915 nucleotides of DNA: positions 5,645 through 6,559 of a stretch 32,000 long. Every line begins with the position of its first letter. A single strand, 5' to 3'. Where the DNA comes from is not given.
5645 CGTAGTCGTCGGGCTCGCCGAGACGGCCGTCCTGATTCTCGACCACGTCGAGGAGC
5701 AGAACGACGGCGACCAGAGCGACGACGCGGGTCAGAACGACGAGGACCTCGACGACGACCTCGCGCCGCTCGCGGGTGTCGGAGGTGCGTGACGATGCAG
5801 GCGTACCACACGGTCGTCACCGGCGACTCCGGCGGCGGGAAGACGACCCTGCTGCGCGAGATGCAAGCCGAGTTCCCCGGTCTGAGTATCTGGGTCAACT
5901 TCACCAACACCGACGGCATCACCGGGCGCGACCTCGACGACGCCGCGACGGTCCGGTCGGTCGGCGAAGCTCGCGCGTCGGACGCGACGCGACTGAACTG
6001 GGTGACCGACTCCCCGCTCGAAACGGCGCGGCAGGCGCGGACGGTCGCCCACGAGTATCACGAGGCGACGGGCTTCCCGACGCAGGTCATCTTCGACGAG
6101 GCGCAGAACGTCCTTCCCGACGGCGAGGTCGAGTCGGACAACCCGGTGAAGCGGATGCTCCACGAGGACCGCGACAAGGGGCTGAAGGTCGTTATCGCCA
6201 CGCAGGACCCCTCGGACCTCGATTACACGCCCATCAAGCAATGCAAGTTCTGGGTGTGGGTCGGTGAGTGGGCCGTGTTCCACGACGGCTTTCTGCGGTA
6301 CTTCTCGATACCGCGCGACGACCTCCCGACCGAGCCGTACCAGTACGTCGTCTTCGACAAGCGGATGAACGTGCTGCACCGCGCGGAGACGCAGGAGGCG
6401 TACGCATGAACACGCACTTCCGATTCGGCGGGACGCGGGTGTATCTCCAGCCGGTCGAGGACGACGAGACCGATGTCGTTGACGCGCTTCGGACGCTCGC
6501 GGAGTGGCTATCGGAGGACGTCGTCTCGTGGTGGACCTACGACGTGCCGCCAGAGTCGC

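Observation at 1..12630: Composite integrated element with a module layout I cannot assign to a known haloarchaeal virus or plasmid type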

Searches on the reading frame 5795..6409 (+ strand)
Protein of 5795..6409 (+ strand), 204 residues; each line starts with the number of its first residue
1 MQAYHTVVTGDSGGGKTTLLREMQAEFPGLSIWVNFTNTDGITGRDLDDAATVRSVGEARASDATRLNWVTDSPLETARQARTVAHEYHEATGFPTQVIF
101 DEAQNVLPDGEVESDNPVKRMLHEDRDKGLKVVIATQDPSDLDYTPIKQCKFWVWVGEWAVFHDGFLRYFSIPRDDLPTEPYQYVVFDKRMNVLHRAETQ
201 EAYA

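Call 6: search_protein_families(library=pfam, max_evalue=0.1, proteins=[window:5795-6409:+])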
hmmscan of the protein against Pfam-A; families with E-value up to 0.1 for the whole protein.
window:5795-6409:+ (204 aa): 13 families
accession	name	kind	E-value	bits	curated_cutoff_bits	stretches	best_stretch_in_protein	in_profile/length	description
PF13401.12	AAA_22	-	4.3e-08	34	27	1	2-136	4-122/130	AAA domain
PF13191.12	AAA_16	-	0.0031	18.5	32.6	1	6-68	27-103/167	AAA ATPase domain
PF05707.18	Zot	-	0.0098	15.8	20.3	1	95-143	82-132/197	Zonular occludens toxin (Zot)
PF13173.12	AAA_14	-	0.014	15.8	27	0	7-106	6-74/129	AAA domain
PF00004.35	AAA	-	0.023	15.6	21.2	1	8-145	3-117/131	ATPase family associated with various cellular activities (AAA)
PF13238.12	AAA_18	-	0.026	15.4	29.4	1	7-41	2-25/128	AAA domain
PF13555.12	AAA_29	-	0.027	14.7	27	1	5-20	24-39/61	P-loop containing region of AAA domain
PF09848.15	SLFN-g3_helicase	-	0.03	14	24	1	6-135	4-119/354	Schlafen group 3, DNA/RNA helicase domain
PF13521.12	AAA_28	-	0.031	14.9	27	1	7-26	3-22/164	AAA domain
PF19842.5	YqeC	-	0.057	14.1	27.6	1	13-59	6-47/145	YqeC protein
PF05872.18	HerA_C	-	0.063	12.3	22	0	4-34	22-52/502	Helicase HerA-like C-terminal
PF19671.4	DUF6174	-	0.07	13.9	23.8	0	78-107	80-109/122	Family of unknown function (DUF6174)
PF01637.24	ATPase_2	-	0.073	13.3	33.2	1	6-110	23-124/225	ATPase domain predominantly from Archaea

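Call 9: search_protein_families(library=phrogs, max_evalue=0.1, proteins=[window:5795-6409:+])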
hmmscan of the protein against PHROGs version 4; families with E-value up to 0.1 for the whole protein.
window:5795-6409:+ (204 aa): 8 families
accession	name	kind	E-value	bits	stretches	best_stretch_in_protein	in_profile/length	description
phrog_2666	-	head and packaging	2.4e-11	44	1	3-154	321-480/555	terminase large subunit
phrog_7035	-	unknown function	7.9e-10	38.7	1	84-153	481-553/969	-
phrog_296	-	integration and excision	0.00045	20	1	6-105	321-399/626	DNA transposition protein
phrog_197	-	moron, auxiliary metabolic gene and host takeover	0.0051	17.3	1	82-143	92-150/486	Zot-like toxin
phrog_21086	-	unknown function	0.015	14.9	1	5-63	246-304/617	-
phrog_293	-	moron, auxiliary metabolic gene and host takeover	0.066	12.1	1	6-26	166-186/1058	ABC transporter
phrog_239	-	DNA, RNA and nucleotide metabolism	0.071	13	1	6-24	361-379/801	DNA primase/helicase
phrog_168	-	DNA, RNA and nucleotide metabolism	0.072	13.7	1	4-108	43-114/314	clamp loader of DNA polymerase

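Call 10: search_dna_similar(query=window:5795-6409:+, collection=phages, mode=protein, max_evalue=0.01)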
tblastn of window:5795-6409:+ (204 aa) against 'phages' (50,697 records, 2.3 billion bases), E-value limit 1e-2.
No match.

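Call 11: find_related_loci(query=window:5795-6409:+, collection=viral_contigs, flank=10000)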
Query window:5795-6409:+ (204 aa) in viral_contigs; peptide patterns used: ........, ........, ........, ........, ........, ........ (x = any residue, [..] = any of these).
7 stretches matched a pattern, but none encodes a relative of the query by tblastn (E <= 1e-3).

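Call 13: find_homologous_proteins(query=window:5795-6409:+, max_evalue=0.001)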
Query window:5795-6409:+ (204 aa): 82 proteins with E <= 0.001 among 622 candidates.
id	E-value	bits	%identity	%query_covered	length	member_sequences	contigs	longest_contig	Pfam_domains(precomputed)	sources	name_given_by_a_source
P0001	4.3e-135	466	99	100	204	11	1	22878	PF13401.13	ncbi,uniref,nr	ncbi:ATP-binding protein [Haloferax sp. ATB1]|uniref:ATP-binding protein n=1 Tax=Haloferax sp. ATB1 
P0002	1.3e-106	373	76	100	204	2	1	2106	PF13401.13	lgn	-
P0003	1.8e-105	369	75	100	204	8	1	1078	PF13401.13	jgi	-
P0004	1.6e-103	363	74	100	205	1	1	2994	-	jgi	jgi:hypothetical protein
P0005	4.1e-103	361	75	100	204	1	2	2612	PF13401.13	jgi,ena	jgi:DNA helicase HerA-like ATPase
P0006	4.4e-100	352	73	100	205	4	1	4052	-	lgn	-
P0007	3.5e-98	345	72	100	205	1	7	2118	-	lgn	-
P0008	1.8e-97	343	72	100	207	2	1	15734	-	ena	-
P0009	4.0e-97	342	72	100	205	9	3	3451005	-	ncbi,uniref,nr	ncbi:hypothetical protein [Haloplanus salinarum]|uniref:hypothetical protein n=1 Tax=Haloplanus sali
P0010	4.8e-97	342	74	98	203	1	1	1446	-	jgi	jgi:hypothetical protein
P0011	3.1e-96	339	71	100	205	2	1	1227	-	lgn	-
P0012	3.6e-94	332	70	100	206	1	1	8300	PF13401.13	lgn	-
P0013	1.1e-89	318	65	100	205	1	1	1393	PF00004.36,PF13401.13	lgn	-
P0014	4.1e-88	312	66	99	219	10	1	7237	-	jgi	-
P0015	1.0e-80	288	90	66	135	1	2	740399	-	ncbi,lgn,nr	ncbi:hypothetical protein C455_10498 [Haloferax larsenii JCM 13917]|nr:ATP-binding protein [Halofera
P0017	1.9e-78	281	62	100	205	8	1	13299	PF13401.13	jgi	jgi:DNA helicase HerA-like ATPase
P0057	1.3e-57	213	52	100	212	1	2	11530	PF13401.13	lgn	-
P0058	1.6e-57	213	49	100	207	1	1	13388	PF13401.13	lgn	-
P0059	3.4e-57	211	49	100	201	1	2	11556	-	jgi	-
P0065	5.8e-54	201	50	100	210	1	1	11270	PF13401.13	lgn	-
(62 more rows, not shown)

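Call 14: find_encoding_contigs(protein=P0008, flank=10000, max_places=3)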
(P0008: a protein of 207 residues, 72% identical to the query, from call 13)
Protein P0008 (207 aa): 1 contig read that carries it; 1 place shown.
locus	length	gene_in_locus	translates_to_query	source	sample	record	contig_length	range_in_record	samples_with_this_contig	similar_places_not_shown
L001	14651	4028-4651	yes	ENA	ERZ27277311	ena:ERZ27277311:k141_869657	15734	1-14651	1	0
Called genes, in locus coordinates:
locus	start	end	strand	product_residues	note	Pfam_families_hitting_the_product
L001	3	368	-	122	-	?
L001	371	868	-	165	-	-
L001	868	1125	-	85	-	-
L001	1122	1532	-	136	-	-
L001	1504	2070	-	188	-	-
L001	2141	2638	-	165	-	-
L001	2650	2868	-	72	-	-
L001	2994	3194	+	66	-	-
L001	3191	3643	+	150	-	-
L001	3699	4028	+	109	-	-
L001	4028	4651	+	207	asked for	-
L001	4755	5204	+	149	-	PF25941:PDDEXK_16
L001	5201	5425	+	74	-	-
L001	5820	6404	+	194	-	PF00589:Phage_integrase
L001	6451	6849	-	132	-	-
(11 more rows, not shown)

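Call 15: find_encoding_contigs(protein=P0017, flank=10000, max_places=3)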
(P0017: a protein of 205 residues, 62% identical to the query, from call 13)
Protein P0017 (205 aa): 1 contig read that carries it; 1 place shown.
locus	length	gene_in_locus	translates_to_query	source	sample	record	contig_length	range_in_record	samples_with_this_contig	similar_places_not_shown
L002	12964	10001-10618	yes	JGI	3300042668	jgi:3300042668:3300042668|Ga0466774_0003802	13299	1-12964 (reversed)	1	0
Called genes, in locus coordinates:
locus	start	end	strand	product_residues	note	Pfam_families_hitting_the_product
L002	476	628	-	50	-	-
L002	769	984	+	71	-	-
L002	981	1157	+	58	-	-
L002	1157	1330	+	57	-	-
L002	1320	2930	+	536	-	PF26435:DUF8118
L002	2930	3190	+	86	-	-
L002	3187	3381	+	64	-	-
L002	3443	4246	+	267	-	PF01576:Myosin_tail_1 (weak), PF28422:CCDC89 (weak)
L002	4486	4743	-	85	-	-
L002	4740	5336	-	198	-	-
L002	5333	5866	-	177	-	-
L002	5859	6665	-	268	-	-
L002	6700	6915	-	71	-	-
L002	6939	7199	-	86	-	-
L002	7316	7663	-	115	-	-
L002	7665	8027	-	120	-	-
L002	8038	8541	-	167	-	-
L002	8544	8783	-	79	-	-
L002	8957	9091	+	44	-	-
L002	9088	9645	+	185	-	-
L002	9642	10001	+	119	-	-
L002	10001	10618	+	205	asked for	PF13401:AAA_22 (faint)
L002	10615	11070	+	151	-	PF25941:PDDEXK_16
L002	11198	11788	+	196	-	PF00589:Phage_integrase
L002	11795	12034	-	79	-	-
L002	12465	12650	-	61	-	-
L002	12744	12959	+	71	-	-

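Call 17: find_related_loci(query=A1, collection=genome_contigs, flank=10000)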
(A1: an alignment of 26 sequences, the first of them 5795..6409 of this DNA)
Query A1 (204 aa) in genome_contigs; peptide patterns used: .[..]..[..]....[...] (x = any residue, [..] = any of these).
600 stretches matched a pattern (row limit reached: there are more); 1 encode a relative of the query (tblastn E <= 1e-3); 1 distinct loci.
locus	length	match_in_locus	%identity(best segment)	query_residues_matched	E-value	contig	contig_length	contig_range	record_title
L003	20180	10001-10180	35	96-153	5e-7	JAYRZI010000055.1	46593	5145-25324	MAG: Haliangiales bacterium isolate EBPR_s472bin.6 NODE_405_length_46593_cov_8.307321, whole genome shotgun sequence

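Call 18: search_solved_structures(query=A1, max_evalue=1)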
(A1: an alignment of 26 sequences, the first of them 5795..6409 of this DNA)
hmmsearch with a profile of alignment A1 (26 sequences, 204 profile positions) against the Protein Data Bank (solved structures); distinct sequences matched with E-value up to 1: 187 (the best 60 are shown).
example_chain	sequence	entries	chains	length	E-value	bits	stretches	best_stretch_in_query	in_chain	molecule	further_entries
8yho_A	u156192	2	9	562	9.7e-07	32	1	92-154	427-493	DUF87 domain-containing protein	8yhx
9c1m_M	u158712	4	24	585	1.9e-06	31.1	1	83-154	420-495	ATP-binding protein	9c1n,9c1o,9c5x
8ziq_M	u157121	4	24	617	3e-06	30.4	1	91-154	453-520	HerA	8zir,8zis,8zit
8wiv_A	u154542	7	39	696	3.9e-06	30.1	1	93-151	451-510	Helicase HerA central domain-containing protein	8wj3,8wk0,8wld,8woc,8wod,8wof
8xau_A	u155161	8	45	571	9.8e-06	28.8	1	80-154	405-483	ATP-binding protein | HerA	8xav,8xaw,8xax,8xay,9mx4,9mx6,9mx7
7zk9_A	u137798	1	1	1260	1.5e-05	28.2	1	6-97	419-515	ATP-dependent translocase ABCB1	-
7zk8_A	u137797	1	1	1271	1.5e-05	28.1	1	6-97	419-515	ATP-dependent translocase ABCB1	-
7zk4_A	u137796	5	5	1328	2e-05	27.7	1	6-97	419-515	ATP-dependent translocase ABCB1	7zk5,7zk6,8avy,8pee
7zka_A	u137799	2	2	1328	2e-05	27.7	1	6-97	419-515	ATP-dependent translocase ABCB1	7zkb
2r2a_A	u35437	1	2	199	2.6e-05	27.4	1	4-143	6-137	Uncharacterized protein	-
6c2u_A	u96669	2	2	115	0.00031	23.8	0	6-40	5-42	phosphate-loop protein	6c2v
6q81_A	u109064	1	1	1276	0.00032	23.8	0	6-97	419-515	P-glycoprotein (ABCB1)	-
6ujp_A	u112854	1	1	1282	0.00032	23.8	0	6-97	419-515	ATP-dependent translocase ABCB1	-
6ujt_A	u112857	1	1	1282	0.00032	23.8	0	6-97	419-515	ATP-dependent translocase ABCB1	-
6ujr_A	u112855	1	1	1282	0.00032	23.8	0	6-97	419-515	ATP-dependent translocase ABCB1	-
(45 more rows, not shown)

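Call 19: find_encoding_contigs(protein=P0001, flank=10000, max_places=4)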
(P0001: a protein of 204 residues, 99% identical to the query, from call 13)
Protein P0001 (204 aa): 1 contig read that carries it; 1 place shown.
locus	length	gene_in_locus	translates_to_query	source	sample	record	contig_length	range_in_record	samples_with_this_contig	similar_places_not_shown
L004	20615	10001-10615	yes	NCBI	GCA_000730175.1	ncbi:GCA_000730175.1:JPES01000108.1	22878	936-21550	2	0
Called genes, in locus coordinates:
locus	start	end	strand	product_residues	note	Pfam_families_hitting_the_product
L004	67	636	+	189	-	PF01842:ACT (faint), PF26798:ACT_10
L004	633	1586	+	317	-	PF00208:ELFV_dehydrog (weak), PF03447:NAD_binding_3 (weak), PF00742:Homoserine_dh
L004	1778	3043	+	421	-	PF00009:GTP_EFTU, PF01926:MMR_HSR1 (faint), PF03144:GTP_EFTU_D2, PF03143:GTP_EFTU_D3, PF22594:GTP-eEF1A_C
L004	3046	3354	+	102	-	PF00338:Ribosomal_S10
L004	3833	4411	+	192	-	-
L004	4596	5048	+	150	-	-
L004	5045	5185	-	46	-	-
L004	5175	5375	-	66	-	-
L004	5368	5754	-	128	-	-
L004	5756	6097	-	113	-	-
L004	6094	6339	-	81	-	-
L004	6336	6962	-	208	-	-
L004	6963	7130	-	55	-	-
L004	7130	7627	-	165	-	-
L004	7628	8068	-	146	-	-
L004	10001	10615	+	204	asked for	PF13401:AAA_22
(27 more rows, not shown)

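Call 20: find_encoding_contigs(protein=P0009, flank=10000, max_places=3)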
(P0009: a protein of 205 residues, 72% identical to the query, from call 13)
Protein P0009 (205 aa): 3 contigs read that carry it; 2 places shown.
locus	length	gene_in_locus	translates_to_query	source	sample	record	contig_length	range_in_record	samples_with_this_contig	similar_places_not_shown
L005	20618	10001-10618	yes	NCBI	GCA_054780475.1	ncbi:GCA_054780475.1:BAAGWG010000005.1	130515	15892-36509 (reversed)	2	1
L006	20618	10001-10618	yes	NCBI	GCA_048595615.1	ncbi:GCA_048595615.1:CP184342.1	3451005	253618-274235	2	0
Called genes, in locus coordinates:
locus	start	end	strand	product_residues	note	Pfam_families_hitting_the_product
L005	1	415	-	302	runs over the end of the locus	PF00892:EamA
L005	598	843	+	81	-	PF11755:DUF3311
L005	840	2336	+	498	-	PF00474:SSF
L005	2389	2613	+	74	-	-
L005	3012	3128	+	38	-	-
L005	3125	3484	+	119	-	-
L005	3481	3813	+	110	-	-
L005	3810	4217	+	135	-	-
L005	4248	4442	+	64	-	-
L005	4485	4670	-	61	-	-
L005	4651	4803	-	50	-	-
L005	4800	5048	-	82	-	-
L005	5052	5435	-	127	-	-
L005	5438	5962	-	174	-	-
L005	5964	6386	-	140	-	-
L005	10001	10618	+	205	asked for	-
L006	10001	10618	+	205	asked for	-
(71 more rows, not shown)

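Call 56: search_protein_families(library=padloc, max_evalue=0.01, proteins=[window:5795-6409:+])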
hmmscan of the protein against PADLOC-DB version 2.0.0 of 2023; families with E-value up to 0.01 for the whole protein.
window:5795-6409:+ (204 aa): 9 families
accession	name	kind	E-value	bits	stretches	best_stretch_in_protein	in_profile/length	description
PDLC04140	mad8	-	4.5e-10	37.5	2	4-69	28-85/314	mads_8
PDLC01055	HerA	-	1.6e-06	25.3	1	96-149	417-474/532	Type III coevolved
PDLC04105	HerA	-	4.6e-05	20.2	1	91-153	415-483/576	-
PDLC04100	HerA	-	0.00016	18.5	1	94-154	439-504/580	-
PDLC04102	HerA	-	0.00019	17.9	1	89-153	499-567/654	-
PDLC02185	HerA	-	0.00037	17.3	1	94-154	445-510/585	-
PDLC02188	HerA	-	0.00059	16.8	1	90-153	423-490/578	-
PDLC02684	DndH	-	0.0013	14.2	1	93-141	1596-1645/1715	DndH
PDLC04106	HerA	-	0.0018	14.8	1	110-151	533-574/667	-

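Call 70: search_dna_similar(query=window:5795-6409:+, collection=plasmids, mode=protein, max_evalue=0.001)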
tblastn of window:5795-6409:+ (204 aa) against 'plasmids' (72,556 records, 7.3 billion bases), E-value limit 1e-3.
No match.

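Call 76: find_encoding_contigs(protein=P0058, flank=10000, max_places=2)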
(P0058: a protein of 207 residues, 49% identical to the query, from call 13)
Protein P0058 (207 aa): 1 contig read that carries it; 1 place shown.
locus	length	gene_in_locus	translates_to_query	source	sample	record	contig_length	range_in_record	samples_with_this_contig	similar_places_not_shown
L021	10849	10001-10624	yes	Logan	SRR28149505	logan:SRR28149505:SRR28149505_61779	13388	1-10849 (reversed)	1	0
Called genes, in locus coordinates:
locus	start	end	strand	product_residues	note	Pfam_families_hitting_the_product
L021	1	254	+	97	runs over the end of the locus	-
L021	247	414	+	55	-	-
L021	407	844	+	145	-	-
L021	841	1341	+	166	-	-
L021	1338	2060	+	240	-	PF00145:DNA_methylase (weak)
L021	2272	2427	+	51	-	PF13392:HNH_3 (weak)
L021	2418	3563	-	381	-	PF00589:Phage_integrase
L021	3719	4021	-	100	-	-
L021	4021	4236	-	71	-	-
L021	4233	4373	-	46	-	-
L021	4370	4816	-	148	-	-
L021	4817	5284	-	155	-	-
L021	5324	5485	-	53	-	-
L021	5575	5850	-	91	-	-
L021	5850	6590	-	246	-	-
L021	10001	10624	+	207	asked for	PF13401:AAA_22 (weak)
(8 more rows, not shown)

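Call 77: find_encoding_contigs(protein=P0057, flank=10000, max_places=2)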
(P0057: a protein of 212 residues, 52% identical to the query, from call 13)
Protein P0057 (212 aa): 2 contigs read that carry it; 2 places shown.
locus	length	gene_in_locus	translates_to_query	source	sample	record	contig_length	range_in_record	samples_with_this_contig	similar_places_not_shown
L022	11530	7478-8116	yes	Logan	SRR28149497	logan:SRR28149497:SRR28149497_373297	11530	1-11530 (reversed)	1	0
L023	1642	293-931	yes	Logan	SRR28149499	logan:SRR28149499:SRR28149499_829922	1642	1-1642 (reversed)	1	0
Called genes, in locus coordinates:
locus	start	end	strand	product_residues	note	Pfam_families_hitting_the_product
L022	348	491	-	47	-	-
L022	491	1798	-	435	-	-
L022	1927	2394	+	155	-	-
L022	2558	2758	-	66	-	-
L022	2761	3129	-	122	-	-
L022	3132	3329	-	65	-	-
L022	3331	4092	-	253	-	-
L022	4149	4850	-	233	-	-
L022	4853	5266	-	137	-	-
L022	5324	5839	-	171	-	-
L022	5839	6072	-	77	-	-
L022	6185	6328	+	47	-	-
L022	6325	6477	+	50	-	-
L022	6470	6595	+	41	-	-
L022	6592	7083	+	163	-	-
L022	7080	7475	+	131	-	-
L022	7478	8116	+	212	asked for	PF13401:AAA_22 (weak)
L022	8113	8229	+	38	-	-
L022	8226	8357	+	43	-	-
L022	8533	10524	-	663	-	PF03175:DNA_pol_B_2 (weak)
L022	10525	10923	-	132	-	-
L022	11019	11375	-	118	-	-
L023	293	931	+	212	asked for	PF13401:AAA_22 (weak)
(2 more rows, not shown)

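Call 80: search_protein_families(library=pfam, max_evalue=0.01, proteins=[L022:8533-10524:-, L022:491-1798:-, L022:3331-4092:-, L022:4149-4850:-, L022:4853-5266:-, L022:5324-5839:-, L022:1927-2394:+, L022:10525-10923:-, L022:11019-11375:-, L002:1320-2930:+])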
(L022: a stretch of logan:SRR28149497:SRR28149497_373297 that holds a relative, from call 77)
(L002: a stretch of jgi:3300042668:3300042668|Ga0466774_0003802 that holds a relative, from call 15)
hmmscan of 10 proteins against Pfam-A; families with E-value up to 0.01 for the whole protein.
L022:8533-10524:- (663 aa): 1 family
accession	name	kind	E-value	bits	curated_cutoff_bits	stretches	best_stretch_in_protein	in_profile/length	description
PF03175.18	DNA_pol_B_2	-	3.7e-07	29.8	25.8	1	262-433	209-388/468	DNA polymerase type B, organellar and viral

L022:491-1798:- (435 aa): 0 families

L022:3331-4092:- (253 aa): 0 families

L022:4149-4850:- (233 aa): 0 families

L022:4853-5266:- (137 aa): 0 families

L022:5324-5839:- (171 aa): 0 families

L022:1927-2394:+ (155 aa): 1 family
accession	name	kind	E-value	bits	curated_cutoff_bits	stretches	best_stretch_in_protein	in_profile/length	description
PF08852.17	DUF1822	-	0.0018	17.8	25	1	95-153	99-156/370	Protein of unknown function (DUF1822)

L022:10525-10923:- (132 aa): 0 families

L022:11019-11375:- (118 aa): 0 families

L002:1320-2930:+ (536 aa): 0 families

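Call 82: find_encoding_contigs(protein=P0059, flank=10000, max_places=2)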
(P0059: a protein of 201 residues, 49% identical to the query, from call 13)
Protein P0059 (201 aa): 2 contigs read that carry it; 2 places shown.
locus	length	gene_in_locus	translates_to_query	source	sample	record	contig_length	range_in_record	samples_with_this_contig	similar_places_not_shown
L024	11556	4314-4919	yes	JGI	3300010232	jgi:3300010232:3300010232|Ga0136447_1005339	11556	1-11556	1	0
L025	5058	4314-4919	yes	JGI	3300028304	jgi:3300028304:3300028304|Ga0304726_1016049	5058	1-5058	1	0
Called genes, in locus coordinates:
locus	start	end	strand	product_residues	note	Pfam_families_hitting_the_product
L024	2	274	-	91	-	?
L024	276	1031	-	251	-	PF13157:Enas (faint)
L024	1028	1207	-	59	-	-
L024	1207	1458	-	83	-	-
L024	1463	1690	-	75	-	-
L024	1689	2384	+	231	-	-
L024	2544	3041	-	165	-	-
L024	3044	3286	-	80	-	-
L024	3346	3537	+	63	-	-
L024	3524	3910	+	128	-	-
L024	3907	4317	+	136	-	-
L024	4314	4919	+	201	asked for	-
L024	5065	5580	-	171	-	PF01467:CTP_transf_like (weak)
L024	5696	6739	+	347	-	PF25145:NfeD1b_N, PF01343:Peptidase_S49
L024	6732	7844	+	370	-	PF09822:ABC_transp_aux (faint)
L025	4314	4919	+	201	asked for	-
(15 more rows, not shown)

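Call 83: find_encoding_contigs(protein=P0065, flank=10000, max_places=2)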
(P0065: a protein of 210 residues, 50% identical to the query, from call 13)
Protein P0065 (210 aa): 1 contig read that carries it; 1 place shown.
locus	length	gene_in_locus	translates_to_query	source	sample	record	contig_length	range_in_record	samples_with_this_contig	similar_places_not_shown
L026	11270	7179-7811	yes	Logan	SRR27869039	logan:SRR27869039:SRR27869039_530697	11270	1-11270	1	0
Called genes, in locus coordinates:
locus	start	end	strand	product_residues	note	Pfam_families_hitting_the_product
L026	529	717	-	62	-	-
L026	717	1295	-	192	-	-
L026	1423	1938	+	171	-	-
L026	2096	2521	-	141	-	-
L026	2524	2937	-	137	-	-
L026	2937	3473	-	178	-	-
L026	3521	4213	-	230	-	-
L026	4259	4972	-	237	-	-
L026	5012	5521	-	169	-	-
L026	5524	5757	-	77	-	-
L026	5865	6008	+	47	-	-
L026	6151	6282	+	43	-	-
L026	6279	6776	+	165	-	-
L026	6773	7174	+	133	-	-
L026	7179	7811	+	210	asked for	PF13401:AAA_22 (weak)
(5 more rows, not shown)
